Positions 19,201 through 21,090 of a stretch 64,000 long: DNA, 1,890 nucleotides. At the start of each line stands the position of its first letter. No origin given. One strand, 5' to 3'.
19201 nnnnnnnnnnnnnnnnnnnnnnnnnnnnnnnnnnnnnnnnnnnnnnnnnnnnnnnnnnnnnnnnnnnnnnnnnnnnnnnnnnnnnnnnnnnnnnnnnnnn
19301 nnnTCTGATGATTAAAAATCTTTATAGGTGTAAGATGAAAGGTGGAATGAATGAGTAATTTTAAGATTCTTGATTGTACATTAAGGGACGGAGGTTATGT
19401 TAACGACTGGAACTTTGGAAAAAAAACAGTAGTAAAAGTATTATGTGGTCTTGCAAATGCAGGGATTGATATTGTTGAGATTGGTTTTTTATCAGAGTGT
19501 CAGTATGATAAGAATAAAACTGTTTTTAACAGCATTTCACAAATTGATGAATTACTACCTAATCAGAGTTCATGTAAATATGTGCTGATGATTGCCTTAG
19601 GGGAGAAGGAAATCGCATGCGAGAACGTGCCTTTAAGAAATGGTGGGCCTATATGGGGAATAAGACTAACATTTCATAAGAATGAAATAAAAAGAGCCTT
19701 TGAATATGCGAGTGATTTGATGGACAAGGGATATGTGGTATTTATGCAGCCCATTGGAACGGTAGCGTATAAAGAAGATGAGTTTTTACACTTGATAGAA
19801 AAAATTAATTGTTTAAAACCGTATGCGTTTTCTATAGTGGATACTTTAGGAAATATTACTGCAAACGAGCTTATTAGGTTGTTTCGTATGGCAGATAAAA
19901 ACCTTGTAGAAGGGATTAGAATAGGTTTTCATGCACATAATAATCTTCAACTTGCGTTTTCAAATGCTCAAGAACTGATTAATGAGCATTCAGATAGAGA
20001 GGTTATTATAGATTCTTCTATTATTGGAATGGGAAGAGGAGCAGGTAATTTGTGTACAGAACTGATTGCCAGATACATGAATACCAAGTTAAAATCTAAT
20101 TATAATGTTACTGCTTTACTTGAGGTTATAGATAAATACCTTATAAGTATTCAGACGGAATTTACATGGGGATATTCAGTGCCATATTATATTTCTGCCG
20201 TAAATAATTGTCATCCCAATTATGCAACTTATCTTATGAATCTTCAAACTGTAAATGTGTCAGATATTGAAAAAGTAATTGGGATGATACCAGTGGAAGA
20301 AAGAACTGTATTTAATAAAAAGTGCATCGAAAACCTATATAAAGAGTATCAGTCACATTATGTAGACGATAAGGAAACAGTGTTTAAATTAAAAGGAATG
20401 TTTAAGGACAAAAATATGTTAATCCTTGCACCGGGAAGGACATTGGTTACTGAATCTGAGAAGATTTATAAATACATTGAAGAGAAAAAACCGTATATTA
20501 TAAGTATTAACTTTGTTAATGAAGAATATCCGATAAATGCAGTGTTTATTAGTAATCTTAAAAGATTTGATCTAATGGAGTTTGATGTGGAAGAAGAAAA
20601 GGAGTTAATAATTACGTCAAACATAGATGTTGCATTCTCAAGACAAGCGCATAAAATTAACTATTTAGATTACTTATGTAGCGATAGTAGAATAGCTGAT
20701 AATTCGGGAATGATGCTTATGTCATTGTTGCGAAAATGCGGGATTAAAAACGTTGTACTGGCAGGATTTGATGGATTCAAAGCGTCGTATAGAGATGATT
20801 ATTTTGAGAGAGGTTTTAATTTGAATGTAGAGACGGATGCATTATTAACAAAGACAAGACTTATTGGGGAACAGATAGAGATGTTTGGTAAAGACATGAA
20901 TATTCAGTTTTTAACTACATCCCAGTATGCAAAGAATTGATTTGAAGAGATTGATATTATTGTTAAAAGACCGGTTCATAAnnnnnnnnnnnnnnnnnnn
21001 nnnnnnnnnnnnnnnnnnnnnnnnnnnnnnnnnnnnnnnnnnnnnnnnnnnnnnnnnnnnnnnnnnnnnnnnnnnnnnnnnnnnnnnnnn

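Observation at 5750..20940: Accessory glycopolymer-decoration locus built around LicD transferases and an unusual set of carbon-carbon-bond enzymes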

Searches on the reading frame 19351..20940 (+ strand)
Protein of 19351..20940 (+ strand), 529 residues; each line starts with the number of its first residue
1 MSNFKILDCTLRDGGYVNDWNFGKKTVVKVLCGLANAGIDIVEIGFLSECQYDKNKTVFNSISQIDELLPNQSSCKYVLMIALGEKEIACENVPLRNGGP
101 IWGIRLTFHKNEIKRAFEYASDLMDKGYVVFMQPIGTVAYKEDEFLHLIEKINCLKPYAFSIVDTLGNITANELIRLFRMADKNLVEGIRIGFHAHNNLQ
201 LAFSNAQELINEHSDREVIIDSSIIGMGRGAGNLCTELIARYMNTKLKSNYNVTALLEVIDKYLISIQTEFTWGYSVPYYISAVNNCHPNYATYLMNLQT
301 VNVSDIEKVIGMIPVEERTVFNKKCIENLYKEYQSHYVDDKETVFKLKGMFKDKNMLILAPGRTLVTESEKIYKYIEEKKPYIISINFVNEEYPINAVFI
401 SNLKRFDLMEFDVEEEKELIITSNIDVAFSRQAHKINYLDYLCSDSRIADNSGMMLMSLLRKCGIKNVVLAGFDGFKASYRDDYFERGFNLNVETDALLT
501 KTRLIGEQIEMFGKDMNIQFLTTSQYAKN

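Call 3: search_protein_families(library=pfam, proteins=[window:19351-20940:+], max_evalue=0.01)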
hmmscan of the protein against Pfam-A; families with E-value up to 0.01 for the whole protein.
window:19351-20940:+ (529 aa): 1 family
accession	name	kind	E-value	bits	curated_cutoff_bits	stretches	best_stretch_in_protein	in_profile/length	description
PF00682.25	HMGL-like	-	1.1e-19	71.3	29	2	114-259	116-256/260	HMGL-like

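Call 5: search_protein_families(library=ncbifam, proteins=[window:19351-20940:+], max_evalue=0.001)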
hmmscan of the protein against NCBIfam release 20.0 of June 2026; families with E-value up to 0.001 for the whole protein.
window:19351-20940:+ (529 aa): 14 families
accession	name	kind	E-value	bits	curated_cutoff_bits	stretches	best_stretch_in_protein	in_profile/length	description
NF006049.0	PRK08195.1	subfamily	3.9e-20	72.2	229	2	161-268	166-271/344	4-hyroxy-2-oxovalerate/4-hydroxy-2-oxopentanoic acid aldolase,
TIGR03217.1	4OH_2_O_val_ald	equivalog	3.1e-17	62.8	286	1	161-268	161-266/334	4-hydroxy-2-oxovalerate aldolase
TIGR02146.1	LysS_fung_arch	equivalog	9.9e-13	48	413.55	1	117-256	113-249/344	homocitrate synthase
NF002088.0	PRK00915.1-5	equivalog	1.8e-11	43.2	697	1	160-255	165-258/514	2-isopropylmalate synthase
NF002086.0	PRK00915.1-3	equivalog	1.7e-10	40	532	1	161-249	169-256/516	2-isopropylmalate synthase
NF041069.1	IPMS_Sufob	equivalog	9.7e-10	38.3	600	1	5-284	2-275/371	isopropylmalate synthase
NF002085.0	PRK00915.1-2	subfamily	2.5e-09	36.4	517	1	160-255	171-263/504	2-isopropylmalate synthase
TIGR00973.1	leuA_bact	equivalog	4.2e-09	35.4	598.7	1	160-253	163-254/494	2-isopropylmalate synthase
TIGR02090.1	LEU1_arch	subfamily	1.8e-08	33.9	484.75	0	125-240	123-233/363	isopropylmalate/citramalate/homocitrate synthases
TIGR02660.1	nifV_homocitr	equivalog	9.5e-08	31.7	462.9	1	148-253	147-247/365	homocitrate synthase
NF002084.0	PRK00915.1-1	equivalog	1.1e-07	30.8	748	0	160-247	166-252/523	2-isopropylmalate synthase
NF002087.0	PRK00915.1-4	equivalog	7.8e-07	28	729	0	159-246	167-253/516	2-isopropylmalate synthase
NF042434.1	IPMS_Lepto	equivalog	9.4e-05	21.5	500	0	6-55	8-57/374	2-isopropylmalate synthase LeuA2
NF042433.1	CitmalDyn_Leptosp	equivalog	0.00027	19.6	950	0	143-253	157-263/514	(R)-citramalate synthase CimA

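Call 9: find_encoding_contigs(protein=window:19351-20940:+, flank=10000, max_places=6)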
Protein window:19351-20940:+ (529 aa): 3 contigs read that carry it; 3 places shown.
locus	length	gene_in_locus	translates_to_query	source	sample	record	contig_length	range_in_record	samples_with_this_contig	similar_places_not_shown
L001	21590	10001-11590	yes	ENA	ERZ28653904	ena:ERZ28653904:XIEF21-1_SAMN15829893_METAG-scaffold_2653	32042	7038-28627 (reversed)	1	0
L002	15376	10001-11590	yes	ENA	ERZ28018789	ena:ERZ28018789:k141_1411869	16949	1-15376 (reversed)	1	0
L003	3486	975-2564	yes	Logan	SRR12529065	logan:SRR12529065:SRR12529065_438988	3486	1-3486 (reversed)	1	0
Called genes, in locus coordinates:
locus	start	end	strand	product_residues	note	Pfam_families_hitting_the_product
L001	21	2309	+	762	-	PF04991:LicD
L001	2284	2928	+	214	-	-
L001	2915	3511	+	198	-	-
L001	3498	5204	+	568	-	PF02776:TPP_enzyme_N, PF00205:TPP_enzyme_M, PF02775:TPP_enzyme_C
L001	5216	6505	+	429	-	PF01467:CTP_transf_like, PF01408:GFO_IDH_MocA (weak)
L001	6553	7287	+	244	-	PF00106:adh_short, PF08659:KR, PF13561:adh_short_C2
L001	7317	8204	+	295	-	-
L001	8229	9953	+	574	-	PF00535:Glycos_transf_2, PF10111:Glyco_tranf_2_2 (faint)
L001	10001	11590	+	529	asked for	PF00682:HMGL-like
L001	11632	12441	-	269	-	PF13353:Fer4_12, PF04055:Radical_SAM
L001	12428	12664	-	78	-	PF01228:Gly_radical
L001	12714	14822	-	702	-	PF02901:PFL-like, PF01228:Gly_radical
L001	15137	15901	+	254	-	PF01026:TatD_DNase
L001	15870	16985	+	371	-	PF12725:DUF3810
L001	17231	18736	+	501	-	PF02446:Glyco_hydro_77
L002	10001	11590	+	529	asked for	PF00682:HMGL-like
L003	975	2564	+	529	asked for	PF00682:HMGL-like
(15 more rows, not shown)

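Call 10: search_solved_structures(query=window:19351-20940:+, max_evalue=0.01)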
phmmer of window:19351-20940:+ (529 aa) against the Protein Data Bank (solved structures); distinct sequences matched with E-value up to 0.01: 10.
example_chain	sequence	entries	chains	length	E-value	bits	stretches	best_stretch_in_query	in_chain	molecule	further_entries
3dxi_A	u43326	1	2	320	1.8e-31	112.9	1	3-288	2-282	Putative aldolase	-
4lrs_A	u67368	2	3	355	1.6e-08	37.2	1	5-264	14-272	4-hydroxy-2-oxovalerate aldolase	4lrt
1nvm_A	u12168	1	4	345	2.2e-07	33.5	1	6-239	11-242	4-hydroxy-2-oxovalerate aldolase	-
3a9i_A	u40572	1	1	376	6.4e-07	31.9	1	2-232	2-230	Homocitrate synthase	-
2ztj_A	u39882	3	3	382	6.7e-07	31.9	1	2-232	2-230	Homocitrate synthase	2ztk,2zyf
4jn6_A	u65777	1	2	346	8.3e-07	31.6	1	3-239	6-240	4-hydroxy-2-oxovalerate aldolase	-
8ih7_A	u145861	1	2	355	1.3e-06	31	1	5-239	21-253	4-hydroxy-2-oxovalerate aldolase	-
3ewb_X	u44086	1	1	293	2.4e-06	30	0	158-245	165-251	2-isopropylmalate synthase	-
3eeg_A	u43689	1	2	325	0.0023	20.2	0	6-63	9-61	2-isopropylmalate synthase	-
3ivs_A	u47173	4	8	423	0.0091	18.2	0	2-243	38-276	Homocitrate synthase, mitochondrial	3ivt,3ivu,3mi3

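Call 11: find_homologous_proteins(query=window:19351-20940:+, max_evalue=0.00001)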
Query window:19351-20940:+ (529 aa): 7967 proteins with E <= 0.00001 among 8000 candidates; the best 120 are listed.
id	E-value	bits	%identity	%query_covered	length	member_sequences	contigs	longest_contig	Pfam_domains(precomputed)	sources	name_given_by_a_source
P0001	0.0e+0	1195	100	100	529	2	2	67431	PF00682.26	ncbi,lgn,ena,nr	ncbi:MAG: aldolase catalytic domain-containing protein [Lachnospiraceae bacterium]|nr:aldolase catal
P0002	9.4e-271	917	76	100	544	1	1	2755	PF00682.26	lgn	-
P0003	4.2e-267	905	75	100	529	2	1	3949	PF00682.26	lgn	-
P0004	5.7e-254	862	72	100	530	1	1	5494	PF00682.26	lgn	-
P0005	9.8e-228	775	63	100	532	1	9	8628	PF00682.26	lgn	-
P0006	4.6e-210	717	60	100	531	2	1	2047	PF00682.26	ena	-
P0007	1.7e-206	705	60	100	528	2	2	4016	PF00682.26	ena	-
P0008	3.4e-202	691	58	100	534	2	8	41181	PF00682.26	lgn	-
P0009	7.0e-200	683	56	100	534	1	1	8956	PF00682.26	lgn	-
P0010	1.6e-199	682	58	99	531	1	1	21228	PF00682.26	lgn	-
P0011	4.1e-198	678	57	99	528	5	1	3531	PF00682.26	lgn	-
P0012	9.5e-198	676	57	99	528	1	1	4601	PF00682.26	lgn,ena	-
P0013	5.2e-197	674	56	100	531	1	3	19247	PF00682.26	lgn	-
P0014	1.0e-196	673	55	100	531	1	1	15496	PF00682.26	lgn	-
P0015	2.7e-196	672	57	100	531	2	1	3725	PF00682.26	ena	-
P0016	3.7e-196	671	56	100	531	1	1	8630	PF00682.26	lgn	-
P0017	4.5e-196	671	55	99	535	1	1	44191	PF00682.26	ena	-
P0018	7.7e-196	670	58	100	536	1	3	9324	PF00682.26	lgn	-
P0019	1.4e-195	669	56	100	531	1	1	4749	PF00682.26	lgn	-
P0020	2.9e-195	668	56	100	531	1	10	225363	PF00682.26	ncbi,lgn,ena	-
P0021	2.9e-195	668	57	100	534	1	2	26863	PF00682.26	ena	-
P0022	3.2e-195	668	55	100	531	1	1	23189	PF00682.26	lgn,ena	-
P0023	6.3e-194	664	57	99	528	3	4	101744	PF00682.26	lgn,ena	-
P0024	7.0e-194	664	56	100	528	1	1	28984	PF00682.26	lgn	-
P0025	1.1e-192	660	55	100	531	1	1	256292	PF00682.26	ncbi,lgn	-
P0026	3.4e-192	658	56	100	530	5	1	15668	PF00682.26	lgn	-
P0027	6.8e-192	657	55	100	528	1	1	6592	PF00682.26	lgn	-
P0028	9.0e-192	657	58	100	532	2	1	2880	PF00682.26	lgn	-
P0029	1.5e-190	653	56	100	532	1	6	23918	PF00682.26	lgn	-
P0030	3.1e-190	652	56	99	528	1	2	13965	PF00682.26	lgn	-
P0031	9.1e-189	647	56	99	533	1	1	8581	PF00682.26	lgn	-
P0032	1.7e-188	646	56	100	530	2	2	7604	PF00682.26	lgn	-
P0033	2.0e-188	646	54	99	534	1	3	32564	PF00682.26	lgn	-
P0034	6.2e-188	644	54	99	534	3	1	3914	PF00682.26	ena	-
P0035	8.9e-188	644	56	99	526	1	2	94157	PF00682.26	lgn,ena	-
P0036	4.2e-184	631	55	99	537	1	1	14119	PF00682.26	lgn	-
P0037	5.9e-184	631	54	100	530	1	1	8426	PF00682.26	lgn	-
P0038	9.6e-183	627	55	99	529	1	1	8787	PF00682.26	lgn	-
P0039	1.2e-182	627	54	99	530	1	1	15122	PF00682.26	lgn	-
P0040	4.0e-180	618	53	99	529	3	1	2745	PF00682.26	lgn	-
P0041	7.8e-178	611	53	100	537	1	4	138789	PF00682.26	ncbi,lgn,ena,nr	ncbi:MAG: aldolase catalytic domain-containing protein [Lachnospiraceae bacterium]|nr:aldolase catal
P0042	7.4e-176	604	52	99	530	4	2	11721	PF00682.26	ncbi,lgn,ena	-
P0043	2.5e-175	602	52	99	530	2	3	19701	PF00682.26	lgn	-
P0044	1.9e-164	567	49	99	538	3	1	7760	PF00682.26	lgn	-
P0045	3.4e-163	562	49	99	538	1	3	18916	PF00682.26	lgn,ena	-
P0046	7.5e-163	561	49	99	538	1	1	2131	PF00682.26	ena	-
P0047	4.5e-162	559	50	99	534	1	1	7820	PF00682.26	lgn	-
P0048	5.2e-162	558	48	99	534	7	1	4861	PF00682.26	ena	-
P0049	7.8e-162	558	49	99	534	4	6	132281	PF00682.26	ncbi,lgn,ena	-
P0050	1.8e-161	557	49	99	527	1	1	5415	PF00682.26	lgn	-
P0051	3.6e-161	556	48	100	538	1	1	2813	PF00682.26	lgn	-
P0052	5.9e-161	555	47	100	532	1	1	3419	PF00682.26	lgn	-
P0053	3.5e-160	552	48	100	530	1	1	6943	PF00682.26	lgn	-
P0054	4.4e-160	552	47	99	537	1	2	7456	PF00682.26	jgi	jgi:4-hydroxy 2-oxovalerate aldolase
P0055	5.5e-160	552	49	99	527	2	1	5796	PF00682.26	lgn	-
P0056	6.8e-160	552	48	99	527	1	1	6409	PF00682.26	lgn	-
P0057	6.8e-160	552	48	100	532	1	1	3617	PF00682.26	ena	-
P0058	7.5e-160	551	50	99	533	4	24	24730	PF00682.26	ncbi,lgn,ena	-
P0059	1.6e-159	550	47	100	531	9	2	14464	PF00682.26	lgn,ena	-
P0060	3.7e-159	549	48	98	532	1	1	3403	PF00682.26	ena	-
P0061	4.8e-159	549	48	99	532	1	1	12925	PF00682.26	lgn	-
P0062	5.3e-159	549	48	99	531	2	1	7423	PF00682.26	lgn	-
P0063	9.8e-159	548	48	99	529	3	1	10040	PF00682.26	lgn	-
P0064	1.9e-158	547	47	99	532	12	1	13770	PF00682.26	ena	-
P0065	2.2e-158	547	48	99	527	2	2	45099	PF00682.26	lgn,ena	-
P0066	2.4e-158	546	48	99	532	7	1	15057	PF00682.26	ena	-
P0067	2.6e-158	546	48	100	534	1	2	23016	PF00682.26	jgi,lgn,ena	-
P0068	3.4e-158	546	47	100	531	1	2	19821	PF00682.26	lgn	-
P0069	5.6e-158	545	48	99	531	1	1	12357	PF00682.26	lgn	-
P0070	1.6e-157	544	49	99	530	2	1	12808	PF00682.26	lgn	-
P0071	1.8e-157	544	47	99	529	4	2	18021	PF00682.26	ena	-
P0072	2.0e-157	543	47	100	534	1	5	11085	PF00682.26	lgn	-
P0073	6.9e-157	542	46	99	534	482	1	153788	PF00682.26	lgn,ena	-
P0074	7.8e-157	541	48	99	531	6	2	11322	PF00682.26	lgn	-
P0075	8.5e-157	541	48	99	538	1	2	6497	PF00682.26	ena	-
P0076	1.1e-156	541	48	99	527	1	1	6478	PF00682.26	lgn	-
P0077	1.1e-156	541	48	100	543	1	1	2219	PF00682.26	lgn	-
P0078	1.3e-156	541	47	99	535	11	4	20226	PF00682.26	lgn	-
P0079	1.5e-156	541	47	99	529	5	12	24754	PF00682.26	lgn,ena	-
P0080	1.6e-156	540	48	100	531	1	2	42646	PF00682.26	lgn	-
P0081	1.8e-156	540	47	99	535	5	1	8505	PF00682.26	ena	-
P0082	2.2e-156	540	46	99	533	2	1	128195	PF00682.26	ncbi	ncbi:MAG: aldolase catalytic domain-containing protein [Candidatus Merdivicinus sp.]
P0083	2.4e-156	540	47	99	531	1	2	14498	PF00682.26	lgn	-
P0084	2.4e-156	540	48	99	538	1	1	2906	PF00682.26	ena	-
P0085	2.5e-156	540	46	99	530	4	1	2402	PF00682.26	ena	-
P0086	3.0e-156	540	47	99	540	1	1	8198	PF00682.26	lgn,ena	-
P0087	3.5e-156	539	48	99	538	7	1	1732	PF00682.26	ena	-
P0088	3.7e-156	539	48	99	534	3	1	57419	PF00682.26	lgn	-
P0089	3.8e-156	539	46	99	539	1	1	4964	PF00682.26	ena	-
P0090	4.0e-156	539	47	99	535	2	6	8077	PF00682.26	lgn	-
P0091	4.5e-156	539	47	99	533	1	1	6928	PF00682.26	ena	-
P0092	6.2e-156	538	48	99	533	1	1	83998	PF00682.26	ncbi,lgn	-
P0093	6.4e-156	538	47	100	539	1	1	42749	PF00682.26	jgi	jgi:4-hydroxy 2-oxovalerate aldolase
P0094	6.8e-156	538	46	99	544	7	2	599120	PF00682.26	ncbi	-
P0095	8.2e-156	538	47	99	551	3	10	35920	PF00682.26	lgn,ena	-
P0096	9.6e-156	538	48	99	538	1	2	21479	PF00682.26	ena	-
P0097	1.1e-155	538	48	99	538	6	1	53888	PF00682.26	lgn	-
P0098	1.2e-155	538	47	100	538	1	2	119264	PF00682.26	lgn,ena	-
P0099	1.2e-155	537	47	100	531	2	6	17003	PF00682.26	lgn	-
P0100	1.8e-155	537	46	99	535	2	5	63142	PF00682.26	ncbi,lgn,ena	-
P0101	2.0e-155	537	48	99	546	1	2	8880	PF00682.26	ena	-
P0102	2.1e-155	537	47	99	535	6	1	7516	PF00682.26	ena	-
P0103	2.6e-155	536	47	100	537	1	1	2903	PF00682.26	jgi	-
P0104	2.7e-155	536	47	99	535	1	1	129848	PF00682.26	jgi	jgi:4-hydroxy 2-oxovalerate aldolase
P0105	3.0e-155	536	47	99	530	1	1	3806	PF00682.26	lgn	-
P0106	3.2e-155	536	47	100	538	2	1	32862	PF00682.26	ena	-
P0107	3.3e-155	536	46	99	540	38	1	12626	PF00682.26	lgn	-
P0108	5.5e-155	535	48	99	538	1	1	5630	PF00682.26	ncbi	-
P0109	6.2e-155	535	46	99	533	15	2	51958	PF00682.26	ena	-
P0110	7.5e-155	535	46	98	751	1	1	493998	PF13419.13,PF00682.26,PF00702.33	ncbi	ncbi:MAG: HAD hydrolase-like protein [Acutalibacteraceae bacterium]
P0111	8.0e-155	535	47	99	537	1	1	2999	PF00682.26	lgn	-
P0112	1.1e-154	534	47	99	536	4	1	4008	PF00682.26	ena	-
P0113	1.1e-154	534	47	99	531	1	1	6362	PF00682.26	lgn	-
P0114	1.3e-154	534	48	99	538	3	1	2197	PF00682.26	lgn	-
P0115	1.3e-154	534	46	100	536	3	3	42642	PF00682.26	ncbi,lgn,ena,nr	ncbi:MAG TPA: 4-hydroxy-2-ketovalerate aldolase [Ruminococcaceae bacterium]|nr:4-hydroxy-2-ketovaler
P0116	1.5e-154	534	46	99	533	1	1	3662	PF00682.26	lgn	-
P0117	1.6e-154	534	47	99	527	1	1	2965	PF00682.26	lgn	-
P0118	1.7e-154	534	45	99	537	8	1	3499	PF00682.26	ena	-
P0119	1.8e-154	534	48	99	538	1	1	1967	PF00682.26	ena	-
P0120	1.8e-154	534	46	99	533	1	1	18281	PF00682.26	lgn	-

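Call 15: find_related_loci(query=A1, collection=genome_contigs, flank=10000)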
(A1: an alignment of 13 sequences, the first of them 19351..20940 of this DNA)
Query A1 (529 aa) in genome_contigs; peptide patterns used: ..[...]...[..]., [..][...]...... (x = any residue, [..] = any of these).
599 stretches matched a pattern (row limit reached: there are more); 573 encode a relative of the query (tblastn E <= 1e-3); the best 80 are kept; 80 distinct loci.
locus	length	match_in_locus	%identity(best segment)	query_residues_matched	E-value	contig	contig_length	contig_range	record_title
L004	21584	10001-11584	56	2-528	0e+0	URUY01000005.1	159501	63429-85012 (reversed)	uncultured Lachnospiraceae bacterium isolate UMGS1368 genome assembly, contig: NODE_25_length_159501_cov_72.262885, whol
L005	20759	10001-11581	49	3-526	5e-169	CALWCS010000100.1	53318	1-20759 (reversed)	MAG: uncultured Lachnospiraceae bacterium isolate E0_FAY__bin155 genome assembly, contig: E0_FAY__k127_1632290, whole ge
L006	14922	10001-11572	48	5-528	1e-165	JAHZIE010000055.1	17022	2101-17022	MAG: Clostridiales bacterium isolate HRGM_Genome_3390 HRGM_Genome_3390_55, whole genome shotgun sequence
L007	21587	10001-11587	47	3-528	3e-165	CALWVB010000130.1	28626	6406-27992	MAG: uncultured Clostridia bacterium isolate E14__bin329 genome assembly, contig: E14__k127_2993693, whole genome shotgu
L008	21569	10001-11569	49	5-526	1e-164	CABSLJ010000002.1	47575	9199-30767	MAG TPA_asm: uncultured Ruminococcaceae bacterium isolate MGYG-HGUT-02702 genome assembly, contig: GUT_GENOME158646_2, w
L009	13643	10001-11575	46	5-528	4e-162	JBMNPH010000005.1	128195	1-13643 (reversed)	MAG: Candidatus Merdivicinus sp. isolate SBF912SR2HQ0031 scaffold_488_c1, whole genome shotgun sequence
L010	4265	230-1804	48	3-526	6e-167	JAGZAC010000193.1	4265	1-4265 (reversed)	MAG: Clostridiales bacterium isolate L3_105_000M1_dasL3_105_000M1_metabat.metabat.102 L3_105_000M1_scaffold_11014, whole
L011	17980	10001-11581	46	3-528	3e-161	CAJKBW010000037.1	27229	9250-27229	MAG TPA_asm: uncultured Ruminococcaceae bacterium isolate ERR1600664-bin.7 genome assembly, contig: NODE_2005_length_272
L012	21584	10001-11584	46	5-529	9e-161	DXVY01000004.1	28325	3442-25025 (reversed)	MAG TPA_asm: Clostridiales bacterium isolate HRGM_Genome_3484 HRGM_Genome_3484_4, whole genome shotgun sequence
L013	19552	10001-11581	46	3-526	1e-163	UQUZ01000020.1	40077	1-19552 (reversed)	uncultured Ruminococcaceae bacterium isolate UMGS668 genome assembly, contig: NODE_877_length_40077_cov_4.622782, whole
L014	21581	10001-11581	46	3-526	9e-160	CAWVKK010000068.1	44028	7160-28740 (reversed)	MAG: uncultured Eubacteriales bacterium isolate metabat2_coassembly_bwa.931 MAG genome assembly, contig: k87_611952, who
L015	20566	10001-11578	45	1-527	1e-159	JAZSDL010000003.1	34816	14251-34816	MAG: Eubacteriales bacterium isolate T1900044598_TS20190064.MAGScoT_cleanbin_000015 SGB_675_k141_1170326, whole genome s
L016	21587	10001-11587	45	3-528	1e-159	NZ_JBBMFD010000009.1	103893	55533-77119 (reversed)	Solibaculum intestinale strain CLA-JM-H44 CLAJMH44_contig_9_length_103893, whole genome shotgun sequence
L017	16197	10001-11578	46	3-526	3e-159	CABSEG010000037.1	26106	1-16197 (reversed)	MAG TPA_asm: uncultured Lachnospiraceae bacterium isolate MGYG-HGUT-02216 genome assembly, contig: GUT_GENOME138783_37,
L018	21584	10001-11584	45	3-529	9e-159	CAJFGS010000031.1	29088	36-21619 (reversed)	Candidatus Avimonas merdigallinarum isolate Chicken_16_mag_116 genome assembly, contig: MAGpy_11413_16_idba_bin_116_fasc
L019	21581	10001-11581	46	3-526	2e-158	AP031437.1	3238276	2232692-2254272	Clostridia bacterium i40-0019-1A8 DNA, complete genome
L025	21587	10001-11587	46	1-527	3e-156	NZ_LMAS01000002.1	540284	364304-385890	Bacillus sp. FJAT-29937 scaffold2, whole genome shotgun sequence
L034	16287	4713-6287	44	1-526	4e-153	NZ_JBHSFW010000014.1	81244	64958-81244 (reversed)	Camelliibacillus cellulosilyticus strain CGMCC 1.16306 spades_K_17_127_14, whole genome shotgun sequence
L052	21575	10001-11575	41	5-529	1e-146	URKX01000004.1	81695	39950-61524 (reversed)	uncultured Ruminococcaceae bacterium isolate UMGS1101 genome assembly, contig: NODE_245_length_81695_cov_6.677315, whole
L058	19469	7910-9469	44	3-529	2e-144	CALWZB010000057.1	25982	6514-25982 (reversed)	MAG: uncultured Clostridia bacterium isolate E01__bin353 genome assembly, contig: E01__k127_5443163, whole genome shotgu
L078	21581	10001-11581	46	3-526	3e-155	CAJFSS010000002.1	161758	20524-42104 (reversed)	Candidatus Pseudoruminococcus merdavium isolate Chicken_3_mag_121 genome assembly, contig: MAGpy_11413_3_idba_bin_121_fa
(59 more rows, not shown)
